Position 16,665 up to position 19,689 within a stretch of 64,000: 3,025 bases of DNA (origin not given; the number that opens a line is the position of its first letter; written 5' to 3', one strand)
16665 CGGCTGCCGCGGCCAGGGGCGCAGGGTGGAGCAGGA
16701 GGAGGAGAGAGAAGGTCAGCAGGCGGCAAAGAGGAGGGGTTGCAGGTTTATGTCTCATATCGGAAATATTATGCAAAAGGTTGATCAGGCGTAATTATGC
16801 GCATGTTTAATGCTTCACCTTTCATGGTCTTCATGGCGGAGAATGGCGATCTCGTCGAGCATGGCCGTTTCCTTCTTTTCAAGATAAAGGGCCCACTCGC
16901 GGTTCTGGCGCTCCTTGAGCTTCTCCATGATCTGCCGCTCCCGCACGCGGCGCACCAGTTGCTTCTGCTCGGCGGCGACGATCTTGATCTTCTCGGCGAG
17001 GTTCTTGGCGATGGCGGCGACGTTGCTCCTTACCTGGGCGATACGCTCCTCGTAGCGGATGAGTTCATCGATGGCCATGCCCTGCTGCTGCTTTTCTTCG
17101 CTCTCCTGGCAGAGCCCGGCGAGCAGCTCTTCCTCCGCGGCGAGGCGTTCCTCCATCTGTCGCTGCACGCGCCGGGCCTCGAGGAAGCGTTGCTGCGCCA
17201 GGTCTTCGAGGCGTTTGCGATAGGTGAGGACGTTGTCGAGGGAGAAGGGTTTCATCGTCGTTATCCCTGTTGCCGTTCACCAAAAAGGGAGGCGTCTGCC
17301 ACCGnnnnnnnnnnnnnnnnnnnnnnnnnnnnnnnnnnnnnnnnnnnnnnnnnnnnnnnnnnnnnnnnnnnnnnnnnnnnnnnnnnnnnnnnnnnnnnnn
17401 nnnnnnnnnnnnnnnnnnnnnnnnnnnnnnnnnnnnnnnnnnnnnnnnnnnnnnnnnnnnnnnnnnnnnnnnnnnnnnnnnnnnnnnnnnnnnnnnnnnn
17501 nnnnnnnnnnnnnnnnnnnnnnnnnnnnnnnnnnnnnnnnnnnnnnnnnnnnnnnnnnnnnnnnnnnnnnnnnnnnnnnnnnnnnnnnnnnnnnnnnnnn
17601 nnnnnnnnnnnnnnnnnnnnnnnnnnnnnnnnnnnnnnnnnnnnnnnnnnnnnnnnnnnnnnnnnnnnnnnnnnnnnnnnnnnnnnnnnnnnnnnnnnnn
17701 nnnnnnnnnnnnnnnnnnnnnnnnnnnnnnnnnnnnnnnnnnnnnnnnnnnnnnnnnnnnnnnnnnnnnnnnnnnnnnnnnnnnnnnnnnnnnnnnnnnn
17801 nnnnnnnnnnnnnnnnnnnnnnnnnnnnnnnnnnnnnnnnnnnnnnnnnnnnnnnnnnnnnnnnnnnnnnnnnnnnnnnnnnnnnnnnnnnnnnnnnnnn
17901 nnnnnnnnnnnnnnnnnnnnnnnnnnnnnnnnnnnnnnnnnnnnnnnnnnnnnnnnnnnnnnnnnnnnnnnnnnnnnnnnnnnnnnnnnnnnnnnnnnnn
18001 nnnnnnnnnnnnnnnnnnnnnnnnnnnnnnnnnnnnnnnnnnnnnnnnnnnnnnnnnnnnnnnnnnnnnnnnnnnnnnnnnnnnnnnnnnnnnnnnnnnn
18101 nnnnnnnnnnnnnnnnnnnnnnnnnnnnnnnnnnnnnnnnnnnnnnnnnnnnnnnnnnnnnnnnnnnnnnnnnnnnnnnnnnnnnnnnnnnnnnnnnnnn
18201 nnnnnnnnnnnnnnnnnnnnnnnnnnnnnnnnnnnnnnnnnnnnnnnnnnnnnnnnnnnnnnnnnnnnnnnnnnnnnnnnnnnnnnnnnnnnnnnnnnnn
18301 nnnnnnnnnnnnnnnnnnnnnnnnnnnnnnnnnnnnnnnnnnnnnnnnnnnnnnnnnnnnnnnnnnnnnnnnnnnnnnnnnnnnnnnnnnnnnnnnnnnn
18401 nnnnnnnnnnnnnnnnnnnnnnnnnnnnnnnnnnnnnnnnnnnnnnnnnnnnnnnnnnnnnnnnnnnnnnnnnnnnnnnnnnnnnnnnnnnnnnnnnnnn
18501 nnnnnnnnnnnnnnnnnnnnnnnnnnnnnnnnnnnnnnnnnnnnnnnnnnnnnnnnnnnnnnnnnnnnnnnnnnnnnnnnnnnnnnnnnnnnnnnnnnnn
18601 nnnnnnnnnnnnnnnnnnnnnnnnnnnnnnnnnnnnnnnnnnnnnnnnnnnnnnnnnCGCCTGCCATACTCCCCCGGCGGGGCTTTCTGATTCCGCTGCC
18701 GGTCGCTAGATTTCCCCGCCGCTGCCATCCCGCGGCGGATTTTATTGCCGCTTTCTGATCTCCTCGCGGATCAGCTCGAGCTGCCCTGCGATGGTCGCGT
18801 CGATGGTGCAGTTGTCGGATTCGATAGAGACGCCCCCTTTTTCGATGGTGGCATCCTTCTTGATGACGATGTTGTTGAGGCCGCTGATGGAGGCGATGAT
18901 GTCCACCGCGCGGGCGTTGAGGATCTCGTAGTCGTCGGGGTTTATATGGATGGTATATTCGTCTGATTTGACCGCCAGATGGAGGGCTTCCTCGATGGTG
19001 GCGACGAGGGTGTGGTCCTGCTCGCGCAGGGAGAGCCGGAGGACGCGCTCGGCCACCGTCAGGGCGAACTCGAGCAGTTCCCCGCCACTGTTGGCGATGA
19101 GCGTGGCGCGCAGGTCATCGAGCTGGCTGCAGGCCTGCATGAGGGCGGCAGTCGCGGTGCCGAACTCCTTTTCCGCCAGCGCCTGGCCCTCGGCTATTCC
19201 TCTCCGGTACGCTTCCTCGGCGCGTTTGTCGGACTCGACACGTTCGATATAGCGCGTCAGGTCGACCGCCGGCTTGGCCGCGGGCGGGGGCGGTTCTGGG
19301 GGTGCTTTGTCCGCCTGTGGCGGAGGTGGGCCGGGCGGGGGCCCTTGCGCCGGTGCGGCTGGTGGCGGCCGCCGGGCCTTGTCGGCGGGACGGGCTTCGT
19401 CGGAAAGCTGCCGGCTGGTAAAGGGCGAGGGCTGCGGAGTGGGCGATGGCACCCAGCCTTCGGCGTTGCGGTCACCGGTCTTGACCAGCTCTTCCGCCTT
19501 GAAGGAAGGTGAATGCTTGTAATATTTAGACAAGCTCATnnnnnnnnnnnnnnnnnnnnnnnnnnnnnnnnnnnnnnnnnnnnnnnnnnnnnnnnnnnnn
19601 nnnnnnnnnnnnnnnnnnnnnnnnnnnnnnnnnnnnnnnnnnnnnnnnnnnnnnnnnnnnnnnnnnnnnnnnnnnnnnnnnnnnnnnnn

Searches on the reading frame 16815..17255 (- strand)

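Call 27: search_protein_families(library=ncbifam, proteins=[window:16815-17255:-], max_evalue=0.00001)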
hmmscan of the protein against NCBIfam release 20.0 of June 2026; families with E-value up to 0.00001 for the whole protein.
window:16815-17255:- (146 aa): 1 family
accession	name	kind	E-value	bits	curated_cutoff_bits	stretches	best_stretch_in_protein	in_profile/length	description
TIGR02473.1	flagell_FliJ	equivalog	2.1e-18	67.1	50.45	1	4-141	2-139/141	flagellar export protein FliJ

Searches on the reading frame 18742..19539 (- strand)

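Call 30: search_protein_families(library=ncbifam, proteins=[window:18742-19539:-], max_evalue=0.001)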
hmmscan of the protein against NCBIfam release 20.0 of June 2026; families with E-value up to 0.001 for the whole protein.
window:18742-19539:- (265 aa): 12 families
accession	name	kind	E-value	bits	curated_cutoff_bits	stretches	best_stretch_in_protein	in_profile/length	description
NF005198.1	PRK06669.1-3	equivalog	3.6e-20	72.3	200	1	103-262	135-294/299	flagellar assembly protein FliH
NF004270.2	PRK05687.2-1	equivalog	7.6e-15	55.1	180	1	110-255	74-216/223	flagellar assembly protein FliH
TIGR03825.1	FliH_bacil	equivalog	6.1e-12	45.6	148.9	1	98-262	82-245/255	flagellar assembly protein FliH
NF005196.1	PRK06669.1-1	equivalog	1.4e-11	44.4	200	1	103-261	117-272/274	flagellar assembly protein FliH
NF009925.1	PRK13386.1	equivalog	4.9e-10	39.1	192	1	108-256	72-215/228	flagellar assembly protein FliH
NF005392.0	PRK06937.1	equivalog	1.7e-08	34.1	159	1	154-262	94-200/209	HrpE/YscL family type III secretion apparatus protein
NF004968.0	PRK06328.1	equivalog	1.5e-07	30.9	220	1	152-257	91-196/223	HrpE/YscL family type III secretion apparatus protein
NF004267.1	PRK05687.1-3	equivalog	3.4e-07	29.7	293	1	110-262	111-257/266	flagellar assembly protein FliH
NF004266.1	PRK05687.1-1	equivalog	1.4e-05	24.7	260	1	108-252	75-216/230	flagellar assembly protein FliH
NF006574.0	PRK09098.1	subfamily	3.7e-05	23.2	278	1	104-263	71-224/277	HrpE/YscL family type III secretion apparatus protein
TIGR02499.1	HrpE_YscL_not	equivalog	6.7e-05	23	78.7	1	104-248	38-165/166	type III secretion system stator protein SctL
NF004269.1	PRK05687.1-5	equivalog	0.00012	21.8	279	1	154-259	127-227/249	flagellar assembly protein FliH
